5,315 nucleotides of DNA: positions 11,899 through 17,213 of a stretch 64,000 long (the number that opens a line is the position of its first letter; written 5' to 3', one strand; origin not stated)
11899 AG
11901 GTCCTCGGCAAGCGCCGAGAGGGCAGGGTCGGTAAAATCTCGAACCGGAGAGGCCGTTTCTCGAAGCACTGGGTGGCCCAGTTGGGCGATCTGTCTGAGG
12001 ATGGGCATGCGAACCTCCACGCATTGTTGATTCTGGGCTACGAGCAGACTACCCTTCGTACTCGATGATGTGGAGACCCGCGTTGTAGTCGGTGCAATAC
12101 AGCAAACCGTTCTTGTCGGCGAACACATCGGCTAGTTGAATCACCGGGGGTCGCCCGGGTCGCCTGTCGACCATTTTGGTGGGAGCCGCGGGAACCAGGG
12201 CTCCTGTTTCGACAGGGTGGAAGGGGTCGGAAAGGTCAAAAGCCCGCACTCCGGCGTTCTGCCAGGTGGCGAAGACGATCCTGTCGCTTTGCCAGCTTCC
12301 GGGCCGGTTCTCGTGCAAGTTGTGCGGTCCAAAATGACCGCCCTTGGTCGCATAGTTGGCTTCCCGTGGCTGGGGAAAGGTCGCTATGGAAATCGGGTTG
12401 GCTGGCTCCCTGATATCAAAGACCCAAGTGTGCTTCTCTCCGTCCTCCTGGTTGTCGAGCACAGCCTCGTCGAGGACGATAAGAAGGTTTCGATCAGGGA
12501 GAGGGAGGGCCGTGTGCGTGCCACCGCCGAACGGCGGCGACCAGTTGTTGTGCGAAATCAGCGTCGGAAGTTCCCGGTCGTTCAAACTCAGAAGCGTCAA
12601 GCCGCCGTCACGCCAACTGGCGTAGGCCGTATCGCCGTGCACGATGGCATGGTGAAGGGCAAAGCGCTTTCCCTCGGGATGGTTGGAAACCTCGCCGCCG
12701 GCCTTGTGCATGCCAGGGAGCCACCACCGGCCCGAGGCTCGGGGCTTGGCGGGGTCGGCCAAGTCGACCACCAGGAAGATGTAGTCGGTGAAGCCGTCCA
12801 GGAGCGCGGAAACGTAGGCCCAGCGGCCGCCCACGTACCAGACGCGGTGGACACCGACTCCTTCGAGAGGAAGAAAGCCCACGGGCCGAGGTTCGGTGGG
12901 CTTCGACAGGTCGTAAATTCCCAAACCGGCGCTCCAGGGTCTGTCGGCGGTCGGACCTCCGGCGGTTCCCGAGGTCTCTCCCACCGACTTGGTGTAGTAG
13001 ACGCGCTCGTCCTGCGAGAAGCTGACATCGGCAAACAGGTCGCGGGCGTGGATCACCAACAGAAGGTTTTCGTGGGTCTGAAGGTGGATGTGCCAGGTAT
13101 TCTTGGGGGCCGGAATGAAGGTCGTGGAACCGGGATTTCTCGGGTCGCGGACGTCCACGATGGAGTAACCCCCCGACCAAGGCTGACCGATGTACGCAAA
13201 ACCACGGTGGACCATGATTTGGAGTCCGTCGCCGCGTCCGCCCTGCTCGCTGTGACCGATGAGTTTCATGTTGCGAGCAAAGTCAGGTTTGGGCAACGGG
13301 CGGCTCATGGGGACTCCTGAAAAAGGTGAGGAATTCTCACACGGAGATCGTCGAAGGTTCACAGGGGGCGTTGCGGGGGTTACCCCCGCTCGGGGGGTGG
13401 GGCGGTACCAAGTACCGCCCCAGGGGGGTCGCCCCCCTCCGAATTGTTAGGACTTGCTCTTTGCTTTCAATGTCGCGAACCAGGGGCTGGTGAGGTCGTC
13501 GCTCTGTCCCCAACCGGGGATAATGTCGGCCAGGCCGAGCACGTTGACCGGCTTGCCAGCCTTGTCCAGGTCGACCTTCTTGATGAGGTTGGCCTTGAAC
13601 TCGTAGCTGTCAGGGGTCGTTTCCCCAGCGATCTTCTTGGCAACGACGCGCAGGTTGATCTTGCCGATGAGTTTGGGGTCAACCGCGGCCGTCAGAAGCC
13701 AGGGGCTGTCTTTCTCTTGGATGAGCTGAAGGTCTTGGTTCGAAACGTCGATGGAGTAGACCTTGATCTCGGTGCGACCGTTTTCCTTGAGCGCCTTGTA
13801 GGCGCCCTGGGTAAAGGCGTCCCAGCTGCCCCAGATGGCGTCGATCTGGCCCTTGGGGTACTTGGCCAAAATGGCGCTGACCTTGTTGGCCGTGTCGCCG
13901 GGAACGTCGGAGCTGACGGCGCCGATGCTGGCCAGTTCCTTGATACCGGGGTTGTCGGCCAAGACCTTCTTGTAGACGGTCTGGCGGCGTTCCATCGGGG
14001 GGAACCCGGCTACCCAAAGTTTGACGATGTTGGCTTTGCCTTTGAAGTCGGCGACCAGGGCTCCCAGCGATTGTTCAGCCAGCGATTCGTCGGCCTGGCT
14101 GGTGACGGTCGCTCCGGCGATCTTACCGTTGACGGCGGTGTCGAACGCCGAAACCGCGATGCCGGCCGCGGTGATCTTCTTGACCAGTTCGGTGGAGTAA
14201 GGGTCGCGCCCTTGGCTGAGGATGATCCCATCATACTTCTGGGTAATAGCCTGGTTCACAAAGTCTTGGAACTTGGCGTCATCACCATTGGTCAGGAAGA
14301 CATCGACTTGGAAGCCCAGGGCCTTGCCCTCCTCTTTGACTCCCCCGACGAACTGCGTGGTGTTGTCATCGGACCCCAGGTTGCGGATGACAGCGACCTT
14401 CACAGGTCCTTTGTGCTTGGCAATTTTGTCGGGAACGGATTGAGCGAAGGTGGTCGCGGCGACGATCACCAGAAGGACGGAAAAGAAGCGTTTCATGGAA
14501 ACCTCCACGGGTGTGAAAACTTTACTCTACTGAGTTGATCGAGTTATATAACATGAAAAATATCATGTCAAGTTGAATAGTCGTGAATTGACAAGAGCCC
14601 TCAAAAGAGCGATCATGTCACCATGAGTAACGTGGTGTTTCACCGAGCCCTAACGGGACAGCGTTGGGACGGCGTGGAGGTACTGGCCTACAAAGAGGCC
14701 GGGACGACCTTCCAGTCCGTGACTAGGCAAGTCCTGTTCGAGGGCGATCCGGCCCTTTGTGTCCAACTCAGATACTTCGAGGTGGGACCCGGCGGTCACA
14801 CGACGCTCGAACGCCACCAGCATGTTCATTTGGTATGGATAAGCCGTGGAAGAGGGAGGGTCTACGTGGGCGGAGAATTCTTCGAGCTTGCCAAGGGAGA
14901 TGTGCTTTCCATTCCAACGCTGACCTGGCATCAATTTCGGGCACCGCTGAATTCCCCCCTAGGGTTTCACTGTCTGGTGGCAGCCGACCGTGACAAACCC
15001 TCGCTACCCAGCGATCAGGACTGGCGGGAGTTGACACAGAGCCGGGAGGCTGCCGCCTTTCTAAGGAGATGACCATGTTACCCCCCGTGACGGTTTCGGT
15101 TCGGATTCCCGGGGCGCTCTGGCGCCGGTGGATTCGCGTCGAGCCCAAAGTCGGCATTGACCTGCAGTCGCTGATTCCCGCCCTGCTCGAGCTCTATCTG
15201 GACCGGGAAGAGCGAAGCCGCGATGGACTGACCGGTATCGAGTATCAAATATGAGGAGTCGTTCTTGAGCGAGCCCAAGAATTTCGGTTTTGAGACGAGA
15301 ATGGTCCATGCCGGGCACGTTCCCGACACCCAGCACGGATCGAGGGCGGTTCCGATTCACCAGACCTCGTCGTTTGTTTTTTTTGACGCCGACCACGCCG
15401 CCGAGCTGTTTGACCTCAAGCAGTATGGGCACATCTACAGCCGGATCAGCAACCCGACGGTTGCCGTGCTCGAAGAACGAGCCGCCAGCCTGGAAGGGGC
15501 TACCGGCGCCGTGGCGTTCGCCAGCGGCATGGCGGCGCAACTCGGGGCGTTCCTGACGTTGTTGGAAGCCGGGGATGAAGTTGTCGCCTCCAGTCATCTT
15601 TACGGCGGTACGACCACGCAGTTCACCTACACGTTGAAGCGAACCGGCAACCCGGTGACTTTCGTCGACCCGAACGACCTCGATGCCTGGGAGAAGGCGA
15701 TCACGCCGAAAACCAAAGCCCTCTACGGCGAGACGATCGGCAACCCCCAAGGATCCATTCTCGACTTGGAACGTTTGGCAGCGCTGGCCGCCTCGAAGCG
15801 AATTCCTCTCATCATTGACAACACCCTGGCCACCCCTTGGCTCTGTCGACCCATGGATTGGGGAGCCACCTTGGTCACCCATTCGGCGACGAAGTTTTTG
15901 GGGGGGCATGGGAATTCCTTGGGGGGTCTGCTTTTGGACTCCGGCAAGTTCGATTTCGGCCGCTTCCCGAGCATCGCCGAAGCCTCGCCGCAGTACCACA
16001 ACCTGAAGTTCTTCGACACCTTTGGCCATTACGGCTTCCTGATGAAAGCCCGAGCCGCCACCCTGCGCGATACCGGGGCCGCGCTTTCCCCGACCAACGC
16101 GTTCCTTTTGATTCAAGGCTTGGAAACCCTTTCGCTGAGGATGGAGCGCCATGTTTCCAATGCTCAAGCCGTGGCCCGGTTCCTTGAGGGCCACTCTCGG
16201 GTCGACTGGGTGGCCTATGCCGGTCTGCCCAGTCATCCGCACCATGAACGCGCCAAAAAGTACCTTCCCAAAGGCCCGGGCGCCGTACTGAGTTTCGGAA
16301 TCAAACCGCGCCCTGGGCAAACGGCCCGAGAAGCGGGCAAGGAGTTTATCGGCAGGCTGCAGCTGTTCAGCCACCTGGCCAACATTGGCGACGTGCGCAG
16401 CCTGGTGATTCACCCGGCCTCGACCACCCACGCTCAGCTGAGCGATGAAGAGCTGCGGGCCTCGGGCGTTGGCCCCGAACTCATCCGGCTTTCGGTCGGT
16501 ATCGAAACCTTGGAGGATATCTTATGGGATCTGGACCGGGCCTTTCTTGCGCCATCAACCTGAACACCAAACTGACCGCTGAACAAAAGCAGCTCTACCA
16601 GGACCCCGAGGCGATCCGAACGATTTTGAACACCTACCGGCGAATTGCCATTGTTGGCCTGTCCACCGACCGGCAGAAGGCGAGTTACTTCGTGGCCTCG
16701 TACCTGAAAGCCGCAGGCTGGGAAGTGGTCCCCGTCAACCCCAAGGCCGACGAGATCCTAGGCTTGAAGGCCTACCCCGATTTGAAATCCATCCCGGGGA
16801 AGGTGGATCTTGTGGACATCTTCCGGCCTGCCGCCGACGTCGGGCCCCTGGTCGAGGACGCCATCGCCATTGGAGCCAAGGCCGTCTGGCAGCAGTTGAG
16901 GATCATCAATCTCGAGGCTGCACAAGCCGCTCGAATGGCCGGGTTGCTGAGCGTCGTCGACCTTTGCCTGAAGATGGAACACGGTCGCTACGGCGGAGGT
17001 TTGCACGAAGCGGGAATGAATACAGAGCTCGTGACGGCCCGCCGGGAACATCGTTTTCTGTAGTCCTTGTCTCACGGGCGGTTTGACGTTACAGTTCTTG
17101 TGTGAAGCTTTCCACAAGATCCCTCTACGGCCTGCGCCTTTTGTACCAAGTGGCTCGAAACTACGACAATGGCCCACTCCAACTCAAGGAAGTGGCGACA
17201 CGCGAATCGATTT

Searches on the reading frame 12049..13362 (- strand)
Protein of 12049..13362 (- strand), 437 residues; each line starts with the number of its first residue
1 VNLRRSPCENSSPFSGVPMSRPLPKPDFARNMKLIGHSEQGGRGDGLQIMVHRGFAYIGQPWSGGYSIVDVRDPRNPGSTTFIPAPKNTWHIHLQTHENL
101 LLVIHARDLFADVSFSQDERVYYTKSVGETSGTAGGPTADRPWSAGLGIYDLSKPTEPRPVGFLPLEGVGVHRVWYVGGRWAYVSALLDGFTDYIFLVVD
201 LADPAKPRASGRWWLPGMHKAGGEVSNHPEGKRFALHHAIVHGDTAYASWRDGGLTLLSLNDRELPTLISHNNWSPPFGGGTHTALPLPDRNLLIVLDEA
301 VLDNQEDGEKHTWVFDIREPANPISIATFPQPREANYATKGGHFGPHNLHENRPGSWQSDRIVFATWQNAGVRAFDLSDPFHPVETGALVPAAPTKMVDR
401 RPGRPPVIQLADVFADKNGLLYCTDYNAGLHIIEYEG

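Call 56: search_protein_families(library=pfam, proteins=[window:12049-13362:-], max_evalue=0.00001)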
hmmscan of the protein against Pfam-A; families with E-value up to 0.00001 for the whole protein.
window:12049-13362:- (437 aa): 0 families

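Call 82: search_protein_families(library=pfam, proteins=[window:12049-13362:-], max_evalue=1)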
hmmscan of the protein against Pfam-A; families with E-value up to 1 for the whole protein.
window:12049-13362:- (437 aa): 3 families
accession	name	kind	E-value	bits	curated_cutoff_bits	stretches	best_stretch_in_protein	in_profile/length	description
PF08309.17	LVIVD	-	0.0003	20.5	20.2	0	44-77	2-34/42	LVIVD repeat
PF05694.17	SBP56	-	0.038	13.2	34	0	363-389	319-345/453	56kDa selenium binding protein (SBP56)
PF12635.12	DUF3780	-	0.23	11.6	27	1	208-245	124-162/184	Protein of unknown function (DUF3780)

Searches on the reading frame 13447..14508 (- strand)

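Call 54: search_protein_families(library=pfam, proteins=[window:13447-14508:-], max_evalue=0.00001)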
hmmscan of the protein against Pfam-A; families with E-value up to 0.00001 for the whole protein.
window:13447-14508:- (353 aa): 2 families
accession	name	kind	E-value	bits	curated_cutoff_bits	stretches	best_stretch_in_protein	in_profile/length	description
PF13407.12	Peripla_BP_4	-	2.8e-33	116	35.1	1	39-296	2-257/258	Periplasmic binding protein domain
PF00532.27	Peripla_BP_1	-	1.9e-06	28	22.2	1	53-249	19-210/281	Periplasmic binding proteins and sugar binding domain of LacI family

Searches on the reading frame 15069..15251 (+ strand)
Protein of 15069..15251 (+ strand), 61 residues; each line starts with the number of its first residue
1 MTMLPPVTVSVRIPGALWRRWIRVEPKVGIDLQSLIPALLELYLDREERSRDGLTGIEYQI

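Call 82: search_protein_families(library=pfam, proteins=[window:15069-15251:+], max_evalue=1)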
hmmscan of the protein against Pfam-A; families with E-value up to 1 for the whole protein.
seq(61 aa): 0 families

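Call 83: search_solved_structures(query=window:15069-15251:+, max_evalue=10)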
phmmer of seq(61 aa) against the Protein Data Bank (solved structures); distinct sequences matched with E-value up to 10: 1.
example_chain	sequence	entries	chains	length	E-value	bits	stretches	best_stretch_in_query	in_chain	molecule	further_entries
9j5i_D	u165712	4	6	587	0.09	16.7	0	23-52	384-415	Serine/threonine-protein phosphatase 2A 65 kDa regulatory subunit A beta isoform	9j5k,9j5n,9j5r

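Call 84: find_homologous_proteins(query=window:15069-15251:+, max_evalue=0.001)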
Query seq(61 aa) (61 aa): 7 proteins with E <= 0.001 among 7 candidates.
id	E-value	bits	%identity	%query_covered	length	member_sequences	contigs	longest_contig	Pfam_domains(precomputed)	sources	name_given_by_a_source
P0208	7.1e-31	122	100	97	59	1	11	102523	-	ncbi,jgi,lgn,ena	-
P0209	5.2e-25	104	85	97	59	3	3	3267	-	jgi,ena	-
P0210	6.6e-25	104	83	97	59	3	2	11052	-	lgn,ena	-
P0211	1.0e-24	103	80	97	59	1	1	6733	-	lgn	-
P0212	2.6e-23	99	81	97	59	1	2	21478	-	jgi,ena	jgi:hypothetical protein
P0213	1.5e-22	96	77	100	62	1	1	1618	-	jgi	jgi:hypothetical protein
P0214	3.2e-19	86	72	95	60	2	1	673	-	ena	-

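Call 85: find_encoding_contigs(protein=P0212, flank=10000, max_places=3)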
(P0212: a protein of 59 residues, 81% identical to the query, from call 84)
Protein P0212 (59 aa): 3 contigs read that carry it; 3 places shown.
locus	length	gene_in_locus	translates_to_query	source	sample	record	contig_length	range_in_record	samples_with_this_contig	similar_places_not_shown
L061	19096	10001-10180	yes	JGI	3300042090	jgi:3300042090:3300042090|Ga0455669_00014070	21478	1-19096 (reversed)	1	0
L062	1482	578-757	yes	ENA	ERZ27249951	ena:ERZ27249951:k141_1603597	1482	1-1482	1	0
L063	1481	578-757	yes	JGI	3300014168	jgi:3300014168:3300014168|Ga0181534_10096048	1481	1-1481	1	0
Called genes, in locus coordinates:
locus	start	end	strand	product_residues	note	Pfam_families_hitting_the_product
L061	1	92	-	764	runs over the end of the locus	PF18364:Molybdopterin_N (weak), PF00384:Molybdopterin, PF01568:Molydop_binding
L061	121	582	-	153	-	-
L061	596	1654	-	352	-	PF01008:IF-2B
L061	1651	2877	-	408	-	PF01636:APH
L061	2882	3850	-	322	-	PF02653:BPD_transp_2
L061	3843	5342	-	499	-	PF00005:ABC_tran, PF01926:MMR_HSR1 (faint), PF13304:AAA_21 (faint), PF00005:ABC_tran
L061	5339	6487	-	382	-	PF00016:RuBisCO_large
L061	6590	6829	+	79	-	-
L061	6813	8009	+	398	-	PF00155:Aminotran_1_2, PF01041:DegT_DnrJ_EryC1 (weak)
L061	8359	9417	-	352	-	PF00532:Peripla_BP_1 (weak), PF13407:Peripla_BP_4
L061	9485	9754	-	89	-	-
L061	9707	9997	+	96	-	PF02311:AraC_binding (weak), PF07883:Cupin_2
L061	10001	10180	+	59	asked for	-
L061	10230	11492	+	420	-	PF01053:Cys_Met_Meta_PP, PF00155:Aminotran_1_2, PF01041:DegT_DnrJ_EryC1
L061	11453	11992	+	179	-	PF02629:CoA_binding (weak), PF13380:CoA_binding_2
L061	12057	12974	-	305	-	PF04069:OpuAC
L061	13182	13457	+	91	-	PF10087:DUF2325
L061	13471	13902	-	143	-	-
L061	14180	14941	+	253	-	PF00106:adh_short, PF08659:KR, PF13561:adh_short_C2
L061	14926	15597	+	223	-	PF16161:DUF4867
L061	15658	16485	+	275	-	PF01261:AP_endonuc_2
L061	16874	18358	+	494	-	PF00005:ABC_tran, PF13304:AAA_21 (faint), PF00005:ABC_tran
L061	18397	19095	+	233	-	?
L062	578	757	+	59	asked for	-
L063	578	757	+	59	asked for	-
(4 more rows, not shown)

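Call 105: predict_structure(alignment_id=A1)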
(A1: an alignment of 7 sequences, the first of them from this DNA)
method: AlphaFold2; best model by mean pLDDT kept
length: 61 residues; sequences in the alignment: 7
mean_pLDDT: 70.8   pTM: 0.38
mean pLDDT of the five models: 70.8, 68.8, 64.5, 60.4, 54.2
residues with pLDDT >= 90: 0; 70-90: 43; 50-70: 9; < 50: 9
segments of 3 or more residues with pLDDT < 50: 55-61
pLDDT, mean of each block of 10 residues (from residue 1): 67 80 81 79 74 46 42
secondary structure, 60 per line:
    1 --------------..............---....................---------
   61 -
elements in order: H15-28 H32-51

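Call 107: fold_search(model_id=the predicted structure, library=pdb)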
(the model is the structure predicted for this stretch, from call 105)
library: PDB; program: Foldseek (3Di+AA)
matches with E <= 10: 46; with E <= 0.001: 0
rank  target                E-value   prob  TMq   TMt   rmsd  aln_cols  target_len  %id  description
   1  8jdh_A                7.7e-01  0.41  0.42  0.20   2.4        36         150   22  Crystal structure of anti-CRISPR AcrIF25 (released 2024-05-29)
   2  6xrw_B                9.0e-01  0.54  0.59  0.49   3.8        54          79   18  Chromosomal ParDE TA system from P. aeruginosa (released 2021-07-28)
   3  3qoq_A                9.0e-01  0.30  0.45  0.51   4.8        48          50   23  Crystal Structure of the Transcription Factor AmrZ in Complex with the 18 Base Pair amrZ1 Binding Site (released 2012-02-15)
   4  7vp3_J                1.2e+00  0.16  0.38  0.39   5.8        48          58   19  Structure of a transcription factor and DNA complex (released 2022-10-19)
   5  7vp3_I                1.2e+00  0.15  0.40  0.41   7.7        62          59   18  Structure of a transcription factor and DNA complex (released 2022-10-19)
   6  3vea_A                1.6e+00  0.18  0.41  0.20   5.4        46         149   17  Crystal Structure of matP-matS23mer (released 2012-11-21)
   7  1b28_MODEL_1_A        1.7e+00  0.18  0.42  0.46   5.2        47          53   21  ARC REPRESSOR MYL MUTANT FROM SALMONELLA BACTERIOPHAGE P22 (released 1999-11-03)
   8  7vp6_D                1.7e+00  0.14  0.38  0.46   5.1        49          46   18  Structure of a transcription factor and DNA complex (released 2022-10-19)
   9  1ea4_B                2.2e+00  0.15  0.39  0.48   3.2        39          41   13  TRANSCRIPTIONAL REPRESSOR COPG/22bp dsDNA COMPLEX (released 2001-07-05)
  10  1ea4_E                2.2e+00  0.15  0.40  0.49   3.3        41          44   12  TRANSCRIPTIONAL REPRESSOR COPG/22bp dsDNA COMPLEX (released 2001-07-05)
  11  7vp3_D                2.2e+00  0.13  0.37  0.39   5.3        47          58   19  Structure of a transcription factor and DNA complex (released 2022-10-19)
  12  7vp6_J                2.2e+00  0.12  0.33  0.42   5.6        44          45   18  Structure of a transcription factor and DNA complex (released 2022-10-19)
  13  7vp2_B                2.2e+00  0.10  0.36  0.37   5.6        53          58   19  Structure of a transcription factor and DNA complex (released 2022-10-19)
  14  4d8j_A                2.4e+00  0.14  0.43  0.22   5.0        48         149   19  Structure of E. coli MatP-mats complex (released 2012-11-21)
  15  1par_A                2.5e+00  0.14  0.44  0.48   5.9        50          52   20  DNA RECOGNITION BY BETA-SHEETS IN THE ARC REPRESSOR-OPERATOR CRYSTAL STRUCTURE (released 1994-07-31)
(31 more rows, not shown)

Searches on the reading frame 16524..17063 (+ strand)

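Call 7: search_protein_families(library=pfam, proteins=[window:16524-17063:+])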
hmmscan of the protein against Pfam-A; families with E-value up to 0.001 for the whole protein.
window:16524-17063:+ (179 aa): 2 families
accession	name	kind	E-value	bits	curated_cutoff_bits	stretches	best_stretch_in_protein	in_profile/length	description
PF13380.12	CoA_binding_2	-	9.6e-37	126.4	22.8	1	39-153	1-115/116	CoA binding domain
PF02629.25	CoA_binding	-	8e-06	27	22.3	1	39-122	4-92/97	CoA binding domain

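Call 40: search_protein_families(library=ncbifam, proteins=[window:16524-17063:+])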
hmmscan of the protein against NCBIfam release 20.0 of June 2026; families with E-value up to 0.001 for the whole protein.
window:16524-17063:+ (179 aa): 3 families
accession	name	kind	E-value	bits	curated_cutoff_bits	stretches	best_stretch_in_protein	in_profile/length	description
NF045494.1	AcCoALig_Archglob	equivalog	5.6e-14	51.4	1200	1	20-120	207-308/665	acetate--CoA ligase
TIGR02717.1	AcCoA-syn-alpha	equivalog_domain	2.1e-13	49.8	567.15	1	39-121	8-92/447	acetate--CoA ligase alpha subunit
NF045492.1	HydPropCoALig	equivalog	7.1e-10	37.9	1300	1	37-119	253-337/700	3-hydroxypropionate--CoA ligase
